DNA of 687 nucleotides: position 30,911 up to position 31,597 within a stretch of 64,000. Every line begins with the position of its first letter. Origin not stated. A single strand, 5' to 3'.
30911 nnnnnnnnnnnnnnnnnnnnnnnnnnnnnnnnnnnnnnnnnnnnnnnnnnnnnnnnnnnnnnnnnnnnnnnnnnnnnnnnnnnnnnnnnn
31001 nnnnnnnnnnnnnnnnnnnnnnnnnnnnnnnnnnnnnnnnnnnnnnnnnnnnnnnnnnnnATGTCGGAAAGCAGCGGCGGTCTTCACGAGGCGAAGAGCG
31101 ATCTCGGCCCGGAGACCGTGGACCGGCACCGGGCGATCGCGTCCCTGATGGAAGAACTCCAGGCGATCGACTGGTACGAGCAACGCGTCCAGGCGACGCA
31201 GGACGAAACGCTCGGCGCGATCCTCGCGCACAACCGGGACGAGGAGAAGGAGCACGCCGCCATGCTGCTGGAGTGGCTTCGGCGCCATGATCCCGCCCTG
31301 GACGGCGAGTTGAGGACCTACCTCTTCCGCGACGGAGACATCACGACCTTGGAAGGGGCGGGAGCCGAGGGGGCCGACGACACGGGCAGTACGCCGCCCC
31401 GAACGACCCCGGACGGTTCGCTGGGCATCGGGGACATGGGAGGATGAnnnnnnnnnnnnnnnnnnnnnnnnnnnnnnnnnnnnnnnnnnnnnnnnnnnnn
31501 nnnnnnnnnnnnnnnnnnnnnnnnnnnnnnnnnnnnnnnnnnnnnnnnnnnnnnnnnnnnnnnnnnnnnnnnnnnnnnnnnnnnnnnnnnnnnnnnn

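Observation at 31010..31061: Candidate sigma-54 promoter driving the EncFtn-encapsulin operon, next to an enhancer-binding protein gene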

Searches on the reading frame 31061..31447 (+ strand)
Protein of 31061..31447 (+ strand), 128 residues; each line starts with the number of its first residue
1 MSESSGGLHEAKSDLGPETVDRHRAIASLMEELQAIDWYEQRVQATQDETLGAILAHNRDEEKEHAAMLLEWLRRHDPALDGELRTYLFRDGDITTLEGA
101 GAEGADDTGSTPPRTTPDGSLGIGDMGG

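Call 6: search_protein_families(library=pfam, proteins=[window:31061-31447:+])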
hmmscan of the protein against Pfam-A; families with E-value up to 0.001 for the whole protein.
window:31061-31447:+ (128 aa): 1 family
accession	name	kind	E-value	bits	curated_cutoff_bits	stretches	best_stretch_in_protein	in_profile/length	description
PF22277.2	EncFtn-like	-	2.1e-38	130.4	27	1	8-91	2-85/85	EncFtn-like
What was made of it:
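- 31061..31447 (+): encFtn (128 aa encapsulin-associated ferritin-like cargo; C-terminal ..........). PF22277, E 2e-38 (call 6).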

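Call 32: find_related_loci(query=window:31061-31444:+, collection=metagenome_contigs, flank=4000)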
Query window:31061-31444:+ (128 aa) in metagenome_contigs; peptide patterns used: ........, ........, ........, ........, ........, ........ (x = any residue, [..] = any of these).
600 stretches matched a pattern (row limit reached: there are more); 583 encode a relative of the query (tblastn E <= 1e-3); the best 80 are kept; 80 distinct loci.
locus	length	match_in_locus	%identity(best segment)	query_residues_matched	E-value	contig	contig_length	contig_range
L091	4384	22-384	64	1-128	4e-47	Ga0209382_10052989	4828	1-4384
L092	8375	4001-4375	62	1-128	5e-47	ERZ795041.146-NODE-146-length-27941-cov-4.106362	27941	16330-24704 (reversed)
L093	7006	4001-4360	60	1-126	7e-46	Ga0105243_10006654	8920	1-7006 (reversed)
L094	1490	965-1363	60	1-126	1e-46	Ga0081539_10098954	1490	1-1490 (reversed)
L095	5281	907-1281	61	1-128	1e-44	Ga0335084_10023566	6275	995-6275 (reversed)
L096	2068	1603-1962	61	1-126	7e-45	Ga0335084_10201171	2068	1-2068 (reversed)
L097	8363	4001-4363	62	4-128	2e-44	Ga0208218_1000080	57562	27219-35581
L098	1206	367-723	62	4-126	3e-46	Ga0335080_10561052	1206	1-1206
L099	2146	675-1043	59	1-128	2e-44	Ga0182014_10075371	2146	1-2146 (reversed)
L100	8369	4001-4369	60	1-128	6e-44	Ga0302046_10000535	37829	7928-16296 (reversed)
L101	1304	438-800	59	1-126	2e-45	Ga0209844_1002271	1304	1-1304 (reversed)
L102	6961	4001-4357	58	1-126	1e-43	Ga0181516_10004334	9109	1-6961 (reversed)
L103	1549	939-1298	61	4-126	3e-44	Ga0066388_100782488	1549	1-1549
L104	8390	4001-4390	59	1-128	2e-43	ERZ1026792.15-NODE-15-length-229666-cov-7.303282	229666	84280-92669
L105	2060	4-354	62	4-126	2e-43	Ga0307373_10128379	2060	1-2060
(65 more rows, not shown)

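Call 48: list_cluster_members(proteins=[P0001, P0121, P0123, P0124, window:31061-31444:+])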
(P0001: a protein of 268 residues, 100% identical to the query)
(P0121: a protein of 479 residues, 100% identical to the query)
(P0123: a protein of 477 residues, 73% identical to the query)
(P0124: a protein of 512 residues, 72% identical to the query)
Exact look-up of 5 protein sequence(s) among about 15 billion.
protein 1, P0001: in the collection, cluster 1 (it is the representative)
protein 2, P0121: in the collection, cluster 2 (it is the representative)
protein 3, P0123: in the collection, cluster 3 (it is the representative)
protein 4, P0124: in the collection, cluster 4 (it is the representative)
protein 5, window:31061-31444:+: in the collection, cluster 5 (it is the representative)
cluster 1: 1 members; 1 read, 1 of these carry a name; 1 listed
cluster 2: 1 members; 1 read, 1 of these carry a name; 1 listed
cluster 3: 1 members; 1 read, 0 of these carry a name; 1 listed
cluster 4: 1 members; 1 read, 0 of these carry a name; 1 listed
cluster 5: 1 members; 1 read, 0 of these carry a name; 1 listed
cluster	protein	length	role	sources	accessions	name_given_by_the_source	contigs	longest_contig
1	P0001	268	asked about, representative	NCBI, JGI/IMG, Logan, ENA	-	uncharacterized linocin/CFP29 family protein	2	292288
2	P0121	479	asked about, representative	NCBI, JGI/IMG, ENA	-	DNA-binding NtrC family response regulator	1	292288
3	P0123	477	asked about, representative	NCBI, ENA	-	-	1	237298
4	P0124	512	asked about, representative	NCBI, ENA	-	-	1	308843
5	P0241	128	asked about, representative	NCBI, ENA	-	-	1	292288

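Call 72: find_homologous_proteins(query=window:31061-31444:+, max_evalue=1e-20)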
Query window:31061-31444:+ (128 aa): 7920 proteins with E <= 1e-20 among 8000 candidates; the best 120 are listed.
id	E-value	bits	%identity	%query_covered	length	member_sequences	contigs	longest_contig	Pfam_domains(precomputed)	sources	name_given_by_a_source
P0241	4.4e-78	278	100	100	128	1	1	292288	PF22277.3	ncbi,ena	-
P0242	9.2e-44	167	63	98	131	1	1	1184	PF22277.3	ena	-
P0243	1.2e-43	166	63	98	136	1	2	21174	PF22277.3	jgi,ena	jgi:ferritin-like protein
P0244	1.3e-43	166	65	98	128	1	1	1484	PF22277.3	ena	-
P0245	1.6e-43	166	67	98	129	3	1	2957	PF22277.3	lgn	-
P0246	4.0e-43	165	67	98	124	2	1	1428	PF22277.3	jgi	jgi:uncharacterized protein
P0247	7.0e-43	164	60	98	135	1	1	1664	PF22277.3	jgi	jgi:uncharacterized protein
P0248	8.7e-43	163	63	98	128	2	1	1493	PF22277.3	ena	-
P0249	9.7e-43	163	66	97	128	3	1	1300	PF22277.3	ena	-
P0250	1.1e-42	163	63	95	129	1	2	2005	PF22277.3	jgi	jgi:ferritin-like protein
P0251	1.6e-42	163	62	100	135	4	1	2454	PF22277.3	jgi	jgi:ferritin-like protein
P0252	1.7e-42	163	64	98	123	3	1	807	PF22277.3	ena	-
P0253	2.3e-42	162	63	100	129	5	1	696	PF22277.3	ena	-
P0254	2.7e-42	162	60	98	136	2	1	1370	PF22277.3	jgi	jgi:ferritin-like protein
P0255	2.7e-42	162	66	100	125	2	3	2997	PF22277.3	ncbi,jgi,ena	jgi:ferritin-like protein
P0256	2.9e-42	162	63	98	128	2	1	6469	PF22277.3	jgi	jgi:ferritin-like protein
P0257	3.0e-42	162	65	98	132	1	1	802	PF22277.3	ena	-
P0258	3.5e-42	162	63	98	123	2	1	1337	PF22277.3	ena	-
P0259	4.5e-42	161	65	100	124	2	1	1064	PF22277.3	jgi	jgi:uncharacterized protein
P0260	4.5e-42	161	61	98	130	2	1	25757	PF22277.3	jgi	jgi:ferritin-like protein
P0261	4.6e-42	161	61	98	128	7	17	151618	PF22277.3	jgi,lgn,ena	-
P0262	5.1e-42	161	64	98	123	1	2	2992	PF22277.3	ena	-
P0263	5.1e-42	161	62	98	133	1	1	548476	PF22277.3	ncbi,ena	-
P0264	5.4e-42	161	63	98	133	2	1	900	PF22277.3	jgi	jgi:uncharacterized protein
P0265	5.5e-42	161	62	100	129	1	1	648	PF22277.3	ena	-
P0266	5.7e-42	161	65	98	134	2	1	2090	PF22277.3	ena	-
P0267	6.2e-42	161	66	96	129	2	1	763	PF22277.3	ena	-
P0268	6.2e-42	161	62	98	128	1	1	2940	PF22277.3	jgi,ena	-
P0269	6.3e-42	161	65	98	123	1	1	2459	PF22277.3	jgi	jgi:ferritin-like protein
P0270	6.4e-42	161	64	98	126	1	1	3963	PF22277.3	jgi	jgi:ferritin-like protein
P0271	6.6e-42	161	72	73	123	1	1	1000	PF22277.3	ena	-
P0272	6.8e-42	161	60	98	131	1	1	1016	PF22277.3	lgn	-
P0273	7.1e-42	161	65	100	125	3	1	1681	PF22277.3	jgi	-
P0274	7.3e-42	160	61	96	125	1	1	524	PF22277.3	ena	-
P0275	7.5e-42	160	65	98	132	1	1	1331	PF22277.3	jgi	jgi:ferritin-like protein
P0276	7.5e-42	160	63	100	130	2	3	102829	PF22277.3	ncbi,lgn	ncbi:MAG: ferritin-like domain-containing protein [Gammaproteobacteria bacterium]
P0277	7.5e-42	160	61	98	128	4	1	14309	PF22277.3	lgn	-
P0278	7.7e-42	160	63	98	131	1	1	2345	PF22277.3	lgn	-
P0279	7.8e-42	160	65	98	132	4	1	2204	PF22277.3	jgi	jgi:ferritin-like protein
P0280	7.9e-42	160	65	79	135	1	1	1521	PF22277.3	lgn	-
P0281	8.4e-42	160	61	98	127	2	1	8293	PF22277.3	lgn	-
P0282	8.7e-42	160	62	100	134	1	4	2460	PF22277.3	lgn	-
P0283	9.4e-42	160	63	98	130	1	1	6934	PF22277.3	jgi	jgi:uncharacterized protein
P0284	1.1e-41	160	63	98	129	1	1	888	PF22277.3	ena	-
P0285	1.1e-41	160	59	98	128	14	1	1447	PF22277.3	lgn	-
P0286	1.2e-41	160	62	98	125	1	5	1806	PF22277.3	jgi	jgi:ferritin-like protein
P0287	1.3e-41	160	65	96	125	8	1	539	PF22277.3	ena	-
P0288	1.3e-41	160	64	100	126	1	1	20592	PF22277.3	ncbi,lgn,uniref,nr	ncbi:encapsulin-associated ferritin-like protein [Telmatospirillum siberiense]|uniref:Ferritin n=1 T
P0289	1.6e-41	159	63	98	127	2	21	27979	PF22277.3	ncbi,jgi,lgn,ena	jgi:ferritin-like protein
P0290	1.6e-41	159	64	98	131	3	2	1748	PF22277.3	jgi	jgi:ferritin-like protein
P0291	1.8e-41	159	64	100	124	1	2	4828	PF22277.3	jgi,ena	-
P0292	1.8e-41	159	63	96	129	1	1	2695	PF22277.3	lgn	-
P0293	2.0e-41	159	62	98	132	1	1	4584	PF22277.3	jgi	jgi:ferritin-like protein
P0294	2.1e-41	159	63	98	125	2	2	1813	PF22277.3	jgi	jgi:ferritin-like protein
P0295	2.5e-41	159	64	98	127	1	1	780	PF22277.3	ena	-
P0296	2.6e-41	159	63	100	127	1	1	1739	PF22277.3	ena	-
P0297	2.7e-41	159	67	85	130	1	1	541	PF22277.3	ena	-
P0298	2.7e-41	159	59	98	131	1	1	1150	PF22277.3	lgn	-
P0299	2.7e-41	159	62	100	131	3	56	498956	PF22277.3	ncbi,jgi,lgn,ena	jgi:ferritin-like protein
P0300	2.9e-41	159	61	98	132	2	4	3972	PF22277.3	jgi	jgi:hypothetical protein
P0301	3.0e-41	159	64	95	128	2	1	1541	PF22277.3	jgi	jgi:uncharacterized protein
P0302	3.1e-41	158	63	98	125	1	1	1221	PF22277.3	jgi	jgi:ferritin-like protein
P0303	3.1e-41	158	64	100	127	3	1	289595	PF22277.3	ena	-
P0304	3.2e-41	158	60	98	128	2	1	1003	PF22277.3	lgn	-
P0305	3.3e-41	158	64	98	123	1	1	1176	PF22277.3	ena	-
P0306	3.4e-41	158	64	98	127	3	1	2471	PF22277.3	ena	-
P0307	3.4e-41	158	64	98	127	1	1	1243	PF22277.3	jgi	jgi:ferritin-like protein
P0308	3.5e-41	158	60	98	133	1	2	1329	PF22277.3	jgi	jgi:ferritin-like protein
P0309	3.9e-41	158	61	98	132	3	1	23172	PF22277.3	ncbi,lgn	-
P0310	3.9e-41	158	69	82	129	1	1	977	PF22277.3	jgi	jgi:ferritin-like protein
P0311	4.1e-41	158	63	100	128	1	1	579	PF22277.3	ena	-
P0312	4.2e-41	158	62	98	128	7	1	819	PF22277.3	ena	-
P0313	4.4e-41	158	63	96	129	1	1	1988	PF22277.3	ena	-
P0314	4.4e-41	158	59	98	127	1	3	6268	PF22277.3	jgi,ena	jgi:uncharacterized protein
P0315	4.4e-41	158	74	73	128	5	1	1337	PF22277.3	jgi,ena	jgi:ferritin-like protein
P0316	4.5e-41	158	61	97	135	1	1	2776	PF22277.3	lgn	-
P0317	4.6e-41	158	61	100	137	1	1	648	PF22277.3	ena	-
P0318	4.6e-41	158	66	96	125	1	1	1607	PF22277.3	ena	-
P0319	4.6e-41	158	60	97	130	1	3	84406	PF22277.3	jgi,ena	-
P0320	4.9e-41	158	64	96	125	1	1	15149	PF22277.3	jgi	jgi:ferritin-like protein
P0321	5.1e-41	158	63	98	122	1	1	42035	PF22277.3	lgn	-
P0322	5.2e-41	158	64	95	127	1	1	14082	PF22277.3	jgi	jgi:ferritin-like protein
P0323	5.4e-41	158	64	100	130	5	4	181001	PF22277.3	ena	-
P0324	5.4e-41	158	61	98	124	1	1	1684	PF22277.3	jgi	jgi:ferritin-like protein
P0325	5.5e-41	158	64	93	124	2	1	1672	PF22277.3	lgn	-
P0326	5.5e-41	158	60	100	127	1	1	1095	PF22277.3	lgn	-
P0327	5.8e-41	158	62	97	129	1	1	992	PF22277.3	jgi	-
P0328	6.0e-41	158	62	96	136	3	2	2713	PF22277.3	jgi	jgi:ferritin-like protein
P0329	6.0e-41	158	64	96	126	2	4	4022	PF22277.3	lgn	-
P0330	6.1e-41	158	62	98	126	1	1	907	PF22277.3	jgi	jgi:ferritin-like protein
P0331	6.1e-41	158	71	71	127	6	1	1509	PF22277.3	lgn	-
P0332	6.2e-41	157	68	77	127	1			PF22277.3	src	-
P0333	6.2e-41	157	62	98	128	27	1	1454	PF22277.3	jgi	-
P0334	6.2e-41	157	59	98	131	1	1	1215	PF22277.3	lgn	-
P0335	6.2e-41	157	59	98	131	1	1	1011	PF22277.3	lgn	-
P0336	6.2e-41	157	59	98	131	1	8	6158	PF22277.3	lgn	-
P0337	6.2e-41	157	61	98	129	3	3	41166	PF22277.3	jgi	-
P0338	6.4e-41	157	64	100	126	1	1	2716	PF22277.3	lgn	-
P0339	6.5e-41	157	63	98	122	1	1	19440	PF22277.3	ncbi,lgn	ncbi:MAG: ferritin-like domain-containing protein [Sphingomonadales bacterium]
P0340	6.8e-41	157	59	100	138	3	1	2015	PF22277.3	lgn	-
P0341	6.9e-41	157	63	98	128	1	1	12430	PF22277.3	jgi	jgi:ferritin-like protein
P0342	7.1e-41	157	58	98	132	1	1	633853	PF22277.3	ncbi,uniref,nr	ncbi:encapsulin-associated ferritin-like protein [Dongia deserti]|uniref:encapsulin-associated ferri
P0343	7.2e-41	157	62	98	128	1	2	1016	PF22277.3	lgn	-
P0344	7.2e-41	157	61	100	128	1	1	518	PF22277.3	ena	-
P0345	7.2e-41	157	63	98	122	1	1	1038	PF22277.3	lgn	-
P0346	7.5e-41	157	60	98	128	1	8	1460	PF22277.3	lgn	-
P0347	7.6e-41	157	63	96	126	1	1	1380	PF22277.3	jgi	jgi:uncharacterized protein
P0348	8.1e-41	157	62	98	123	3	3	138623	PF22277.3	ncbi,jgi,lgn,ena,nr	ncbi:MAG TPA: ferritin-like domain-containing protein [Povalibacter sp.]|nr:ferritin-like domain-con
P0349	8.2e-41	157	64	96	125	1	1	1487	PF22277.3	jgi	jgi:uncharacterized protein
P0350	8.3e-41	157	65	95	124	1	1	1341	PF22277.3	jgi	jgi:uncharacterized protein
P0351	8.3e-41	157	63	98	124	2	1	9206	PF22277.3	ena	-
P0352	8.3e-41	157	60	98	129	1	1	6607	PF22277.3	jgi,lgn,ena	jgi:ferritin-like protein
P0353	8.4e-41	157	60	98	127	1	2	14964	PF22277.3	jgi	jgi:ferritin-like protein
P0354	8.4e-41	157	64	96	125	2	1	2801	PF22277.3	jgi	jgi:uncharacterized protein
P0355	8.4e-41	157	60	98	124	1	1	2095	PF22277.3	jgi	jgi:uncharacterized protein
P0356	8.5e-41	157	63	98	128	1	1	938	PF22277.3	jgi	jgi:uncharacterized protein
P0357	8.6e-41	157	63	97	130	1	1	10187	PF22277.3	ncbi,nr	ncbi:MAG TPA: ferritin-like domain-containing protein [Acidimicrobiales bacterium]|nr:ferritin-like 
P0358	8.7e-41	157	62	97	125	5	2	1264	PF22277.3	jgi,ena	jgi:ferritin-like protein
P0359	8.9e-41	157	63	97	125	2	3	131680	PF22277.3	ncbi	ncbi:MAG: encapsulin-associated ferritin-like protein [Acidimicrobiales bacterium]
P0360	8.9e-41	157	63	98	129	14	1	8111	PF22277.3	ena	-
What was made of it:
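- Tried and rejected: A protein search with EncFtn could not pick out members of the clade, because all hits are 60-67% identical across phyla (call 72).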

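Call 77: search_protein_families(library=ncbifam, max_evalue=0.001, proteins=[window:31061-31444:+])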
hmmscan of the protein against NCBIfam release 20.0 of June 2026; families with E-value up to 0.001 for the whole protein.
window:31061-31444:+ (128 aa): 3 families
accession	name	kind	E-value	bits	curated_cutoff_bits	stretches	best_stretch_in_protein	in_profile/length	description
TIGR04535.1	ferrit_encaps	subfamily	5.5e-40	135.9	125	1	9-126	2-113/114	encapsulin-associated ferritin-like protein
NF058679.1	EncB_fam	subfamily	2.1e-23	82.5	90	1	17-126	19-117/117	encapsulin nanocompartment ferritin-likeEncB family encapsulin nanocompartment ferritin-like cargo protein cargo protein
NF058678.1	EncB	exception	8.4e-05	22.8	210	1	18-95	10-84/160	encapsulin nanocompartment ferritin-like cargo protein EncB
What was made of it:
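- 31061..31447 (+): TIGR04535 135.9 bits, cut-off 125 (call 77).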
